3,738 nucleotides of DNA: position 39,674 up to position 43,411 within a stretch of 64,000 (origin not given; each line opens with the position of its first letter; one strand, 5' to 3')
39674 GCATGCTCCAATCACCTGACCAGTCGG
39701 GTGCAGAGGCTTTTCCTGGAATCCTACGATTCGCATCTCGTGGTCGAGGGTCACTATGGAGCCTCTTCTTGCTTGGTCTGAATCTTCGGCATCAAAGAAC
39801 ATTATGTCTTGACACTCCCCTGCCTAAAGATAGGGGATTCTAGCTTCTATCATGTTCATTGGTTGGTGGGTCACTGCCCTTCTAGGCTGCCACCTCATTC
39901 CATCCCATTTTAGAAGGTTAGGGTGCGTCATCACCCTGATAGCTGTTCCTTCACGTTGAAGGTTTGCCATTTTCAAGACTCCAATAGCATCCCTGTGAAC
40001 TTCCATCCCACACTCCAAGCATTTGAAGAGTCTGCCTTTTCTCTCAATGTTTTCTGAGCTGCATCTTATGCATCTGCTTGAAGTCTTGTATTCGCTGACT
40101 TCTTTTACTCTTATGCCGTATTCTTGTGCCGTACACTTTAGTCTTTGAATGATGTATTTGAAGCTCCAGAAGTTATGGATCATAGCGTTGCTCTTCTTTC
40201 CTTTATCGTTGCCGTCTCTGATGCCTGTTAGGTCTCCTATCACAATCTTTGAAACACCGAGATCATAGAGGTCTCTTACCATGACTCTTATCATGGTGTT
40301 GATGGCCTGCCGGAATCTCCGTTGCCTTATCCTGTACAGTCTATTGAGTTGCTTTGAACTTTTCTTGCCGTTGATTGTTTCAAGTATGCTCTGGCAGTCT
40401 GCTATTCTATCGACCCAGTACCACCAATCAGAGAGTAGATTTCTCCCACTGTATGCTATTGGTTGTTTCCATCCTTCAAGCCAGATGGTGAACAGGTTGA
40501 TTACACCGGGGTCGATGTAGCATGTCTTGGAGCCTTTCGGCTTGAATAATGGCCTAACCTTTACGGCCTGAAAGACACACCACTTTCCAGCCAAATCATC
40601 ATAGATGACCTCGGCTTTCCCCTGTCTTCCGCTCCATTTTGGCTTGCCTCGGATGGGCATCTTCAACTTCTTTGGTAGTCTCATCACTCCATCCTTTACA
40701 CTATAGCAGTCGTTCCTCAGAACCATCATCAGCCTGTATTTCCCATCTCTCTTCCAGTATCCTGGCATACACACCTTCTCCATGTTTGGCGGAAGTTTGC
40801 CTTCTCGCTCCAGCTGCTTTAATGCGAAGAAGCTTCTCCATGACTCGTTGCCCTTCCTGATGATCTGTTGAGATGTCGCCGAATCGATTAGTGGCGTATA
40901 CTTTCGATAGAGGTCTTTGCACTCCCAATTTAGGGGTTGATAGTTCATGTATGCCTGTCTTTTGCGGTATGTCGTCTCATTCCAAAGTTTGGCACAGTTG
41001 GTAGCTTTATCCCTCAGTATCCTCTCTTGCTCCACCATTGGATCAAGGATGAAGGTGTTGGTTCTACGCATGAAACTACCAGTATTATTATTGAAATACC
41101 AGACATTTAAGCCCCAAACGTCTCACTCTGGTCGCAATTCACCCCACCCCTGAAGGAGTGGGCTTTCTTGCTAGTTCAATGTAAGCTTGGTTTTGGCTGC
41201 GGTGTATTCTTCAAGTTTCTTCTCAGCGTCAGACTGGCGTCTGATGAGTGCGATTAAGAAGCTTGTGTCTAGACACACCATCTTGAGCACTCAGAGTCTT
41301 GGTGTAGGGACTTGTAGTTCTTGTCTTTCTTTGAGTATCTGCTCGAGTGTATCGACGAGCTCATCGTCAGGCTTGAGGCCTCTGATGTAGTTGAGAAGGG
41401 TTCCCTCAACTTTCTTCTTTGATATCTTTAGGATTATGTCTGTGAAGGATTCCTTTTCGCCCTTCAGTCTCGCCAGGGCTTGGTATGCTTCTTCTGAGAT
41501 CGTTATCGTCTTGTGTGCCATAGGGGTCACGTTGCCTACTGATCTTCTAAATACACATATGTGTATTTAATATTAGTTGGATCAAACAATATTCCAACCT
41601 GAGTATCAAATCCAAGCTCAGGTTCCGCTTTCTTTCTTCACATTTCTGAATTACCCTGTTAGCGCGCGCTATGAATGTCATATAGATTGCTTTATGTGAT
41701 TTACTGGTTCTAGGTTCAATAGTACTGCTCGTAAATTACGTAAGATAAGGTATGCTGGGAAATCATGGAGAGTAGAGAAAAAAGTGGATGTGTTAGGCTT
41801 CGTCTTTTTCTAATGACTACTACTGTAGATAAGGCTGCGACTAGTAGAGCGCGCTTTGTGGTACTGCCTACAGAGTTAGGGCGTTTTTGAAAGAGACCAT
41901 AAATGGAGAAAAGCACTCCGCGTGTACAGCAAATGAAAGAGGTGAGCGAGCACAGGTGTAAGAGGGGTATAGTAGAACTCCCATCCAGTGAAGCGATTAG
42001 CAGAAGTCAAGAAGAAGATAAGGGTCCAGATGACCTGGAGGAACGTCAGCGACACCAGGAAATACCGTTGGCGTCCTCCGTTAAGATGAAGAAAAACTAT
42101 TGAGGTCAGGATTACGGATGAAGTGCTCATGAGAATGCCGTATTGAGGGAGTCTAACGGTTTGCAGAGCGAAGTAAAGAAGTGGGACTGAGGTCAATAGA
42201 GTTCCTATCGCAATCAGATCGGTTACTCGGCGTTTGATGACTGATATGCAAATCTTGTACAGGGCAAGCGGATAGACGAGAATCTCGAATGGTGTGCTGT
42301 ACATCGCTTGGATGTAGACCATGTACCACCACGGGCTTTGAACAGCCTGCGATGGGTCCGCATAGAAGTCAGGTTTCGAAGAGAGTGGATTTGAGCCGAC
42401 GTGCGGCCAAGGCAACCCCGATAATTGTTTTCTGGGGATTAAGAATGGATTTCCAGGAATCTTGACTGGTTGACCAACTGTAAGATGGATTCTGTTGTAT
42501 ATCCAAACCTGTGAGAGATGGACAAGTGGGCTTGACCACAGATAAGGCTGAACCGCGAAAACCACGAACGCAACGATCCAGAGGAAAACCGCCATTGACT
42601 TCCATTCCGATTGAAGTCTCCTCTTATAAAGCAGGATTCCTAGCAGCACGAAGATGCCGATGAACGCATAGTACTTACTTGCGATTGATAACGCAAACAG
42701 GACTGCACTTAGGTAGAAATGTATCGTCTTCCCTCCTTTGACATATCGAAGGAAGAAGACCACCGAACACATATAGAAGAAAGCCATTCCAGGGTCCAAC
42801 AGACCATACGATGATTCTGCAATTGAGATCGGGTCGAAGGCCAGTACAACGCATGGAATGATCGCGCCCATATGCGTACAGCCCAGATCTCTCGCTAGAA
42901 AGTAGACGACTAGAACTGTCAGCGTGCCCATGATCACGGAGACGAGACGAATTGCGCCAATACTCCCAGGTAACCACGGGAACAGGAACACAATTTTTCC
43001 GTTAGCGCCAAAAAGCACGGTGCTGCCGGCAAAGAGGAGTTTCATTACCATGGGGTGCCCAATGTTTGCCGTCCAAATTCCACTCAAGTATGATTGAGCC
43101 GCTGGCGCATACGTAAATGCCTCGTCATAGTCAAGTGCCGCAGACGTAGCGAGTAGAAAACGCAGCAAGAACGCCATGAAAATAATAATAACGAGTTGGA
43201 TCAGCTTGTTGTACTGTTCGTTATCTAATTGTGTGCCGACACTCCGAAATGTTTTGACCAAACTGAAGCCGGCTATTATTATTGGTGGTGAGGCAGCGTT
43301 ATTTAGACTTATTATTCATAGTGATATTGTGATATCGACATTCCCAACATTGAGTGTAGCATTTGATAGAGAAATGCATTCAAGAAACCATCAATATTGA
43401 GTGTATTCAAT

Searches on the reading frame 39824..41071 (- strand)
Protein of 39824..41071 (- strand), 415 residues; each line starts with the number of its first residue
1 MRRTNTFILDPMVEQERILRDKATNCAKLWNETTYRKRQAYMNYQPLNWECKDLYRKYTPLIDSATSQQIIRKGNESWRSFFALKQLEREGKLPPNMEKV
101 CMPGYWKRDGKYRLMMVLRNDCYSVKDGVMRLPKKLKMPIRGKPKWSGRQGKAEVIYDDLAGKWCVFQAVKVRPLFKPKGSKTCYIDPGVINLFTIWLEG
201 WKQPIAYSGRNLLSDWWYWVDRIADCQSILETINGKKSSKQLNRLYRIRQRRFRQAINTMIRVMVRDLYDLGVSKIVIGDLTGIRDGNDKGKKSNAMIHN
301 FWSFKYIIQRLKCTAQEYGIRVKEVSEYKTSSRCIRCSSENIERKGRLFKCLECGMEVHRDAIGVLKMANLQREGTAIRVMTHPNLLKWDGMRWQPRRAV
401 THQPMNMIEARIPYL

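Call 9: search_protein_families(library=pfam, proteins=[window:39824-41071:-], max_evalue=0.01)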
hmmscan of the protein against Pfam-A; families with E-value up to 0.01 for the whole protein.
window:39824-41071:- (415 aa): 3 families
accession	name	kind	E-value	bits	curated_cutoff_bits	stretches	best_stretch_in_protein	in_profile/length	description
PF07282.18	Cas12f1-like_TNB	-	7.5e-14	52.1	26.3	1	304-365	1-57/60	Cas12f1-like, TNB domain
PF01385.25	OrfB_IS605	-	7.9e-12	45.9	30.5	1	172-284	6-119/120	Probable transposase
PF00130.28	C1_1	-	0.0063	16.7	26.5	0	327-360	7-40/53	Phorbol esters/diacylglycerol binding domain (C1 domain)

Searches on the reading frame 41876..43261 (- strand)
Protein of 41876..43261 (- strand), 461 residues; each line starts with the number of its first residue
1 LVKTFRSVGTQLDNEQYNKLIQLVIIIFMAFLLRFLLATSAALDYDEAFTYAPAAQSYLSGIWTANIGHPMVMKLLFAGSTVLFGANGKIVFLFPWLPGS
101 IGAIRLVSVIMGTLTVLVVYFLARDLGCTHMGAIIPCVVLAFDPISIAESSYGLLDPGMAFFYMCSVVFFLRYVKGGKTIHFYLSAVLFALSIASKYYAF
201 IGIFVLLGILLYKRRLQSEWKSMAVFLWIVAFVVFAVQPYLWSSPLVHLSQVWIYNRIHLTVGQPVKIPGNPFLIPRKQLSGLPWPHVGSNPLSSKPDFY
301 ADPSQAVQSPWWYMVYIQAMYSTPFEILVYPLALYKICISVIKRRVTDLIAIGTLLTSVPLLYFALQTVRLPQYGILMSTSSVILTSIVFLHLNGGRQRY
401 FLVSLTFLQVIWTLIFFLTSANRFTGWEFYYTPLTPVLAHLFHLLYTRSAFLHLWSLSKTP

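Call 8: search_protein_families(library=pfam, proteins=[window:41876-43261:-], max_evalue=0.01)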
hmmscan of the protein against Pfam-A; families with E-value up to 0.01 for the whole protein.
window:41876-43261:- (461 aa): 2 families
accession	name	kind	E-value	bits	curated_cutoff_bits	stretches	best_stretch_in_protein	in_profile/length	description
PF02366.24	PMT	-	3.5e-14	53.4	22.7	1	25-229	2-220/245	Dolichyl-phosphate-mannose-protein mannosyltransferase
PF13231.12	PMT_2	-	8.3e-10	39.5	26.1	1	100-241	20-158/160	Dolichyl-phosphate-mannose-protein mannosyltransferase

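Call 19: search_protein_families(library=ncbifam, proteins=[window:41876-43261:-], max_evalue=0.01)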
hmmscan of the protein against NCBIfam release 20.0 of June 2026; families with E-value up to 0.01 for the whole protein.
window:41876-43261:- (461 aa): 2 families
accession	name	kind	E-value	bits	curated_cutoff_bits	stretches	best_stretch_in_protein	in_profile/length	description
TIGR03663.1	TIGR03663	subfamily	8.3e-07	28.4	126.25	1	23-212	4-182/435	flippase activity-associated protein Agl23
TIGR04154.1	archaeo_STT3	subfamily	0.0037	15.7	450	1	105-234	99-222/831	oligosaccharyl transferase, archaeosortase A system-associated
